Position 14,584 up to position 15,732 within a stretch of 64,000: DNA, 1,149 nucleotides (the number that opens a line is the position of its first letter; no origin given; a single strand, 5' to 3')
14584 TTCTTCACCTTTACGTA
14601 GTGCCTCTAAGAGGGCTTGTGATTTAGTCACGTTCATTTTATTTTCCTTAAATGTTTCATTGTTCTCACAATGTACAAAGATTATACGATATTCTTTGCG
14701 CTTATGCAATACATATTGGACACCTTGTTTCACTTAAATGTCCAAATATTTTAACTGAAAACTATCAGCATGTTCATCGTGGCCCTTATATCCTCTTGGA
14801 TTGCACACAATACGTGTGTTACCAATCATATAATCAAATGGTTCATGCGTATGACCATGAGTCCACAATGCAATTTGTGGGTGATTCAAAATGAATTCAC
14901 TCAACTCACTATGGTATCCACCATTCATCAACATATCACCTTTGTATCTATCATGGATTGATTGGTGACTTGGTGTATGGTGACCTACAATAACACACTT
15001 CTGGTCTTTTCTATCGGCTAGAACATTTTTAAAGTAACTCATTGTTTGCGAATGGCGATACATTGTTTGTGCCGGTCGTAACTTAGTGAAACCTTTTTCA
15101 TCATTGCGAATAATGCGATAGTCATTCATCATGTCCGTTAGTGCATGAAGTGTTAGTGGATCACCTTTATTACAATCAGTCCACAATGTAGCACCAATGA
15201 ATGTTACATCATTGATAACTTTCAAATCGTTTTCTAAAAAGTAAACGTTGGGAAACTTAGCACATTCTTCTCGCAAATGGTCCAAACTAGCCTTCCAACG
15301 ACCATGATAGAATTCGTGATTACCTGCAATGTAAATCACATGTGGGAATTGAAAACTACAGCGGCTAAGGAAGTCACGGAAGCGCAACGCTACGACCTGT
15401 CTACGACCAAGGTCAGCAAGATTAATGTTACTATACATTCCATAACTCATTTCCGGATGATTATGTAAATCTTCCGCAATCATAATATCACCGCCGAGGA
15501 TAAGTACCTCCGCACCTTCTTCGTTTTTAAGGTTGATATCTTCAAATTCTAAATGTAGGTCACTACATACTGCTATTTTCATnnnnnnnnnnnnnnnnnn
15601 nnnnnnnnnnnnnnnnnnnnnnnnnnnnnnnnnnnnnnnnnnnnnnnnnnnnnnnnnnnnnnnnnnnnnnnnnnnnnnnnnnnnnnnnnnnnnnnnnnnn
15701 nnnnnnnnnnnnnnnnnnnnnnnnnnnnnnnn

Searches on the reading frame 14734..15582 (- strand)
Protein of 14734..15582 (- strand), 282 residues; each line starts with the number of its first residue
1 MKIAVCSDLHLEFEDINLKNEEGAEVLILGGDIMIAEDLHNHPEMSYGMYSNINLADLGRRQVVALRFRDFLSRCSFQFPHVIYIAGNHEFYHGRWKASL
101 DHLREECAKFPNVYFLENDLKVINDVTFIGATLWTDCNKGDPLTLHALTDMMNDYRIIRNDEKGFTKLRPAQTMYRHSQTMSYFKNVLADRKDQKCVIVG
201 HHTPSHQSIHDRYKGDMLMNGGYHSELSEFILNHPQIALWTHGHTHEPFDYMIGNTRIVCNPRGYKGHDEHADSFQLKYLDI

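Call 50: search_protein_families(library=pfam, proteins=[window:14734-15582:-], max_evalue=0.001)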
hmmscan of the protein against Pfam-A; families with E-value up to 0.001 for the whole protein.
window:14734-15582:- (282 aa): 1 family
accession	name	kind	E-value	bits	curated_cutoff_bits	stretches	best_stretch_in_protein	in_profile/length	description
PF00149.33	Metallophos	-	8e-12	46.4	21.5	1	1-248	1-191/191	Calcineurin-like phosphoesterase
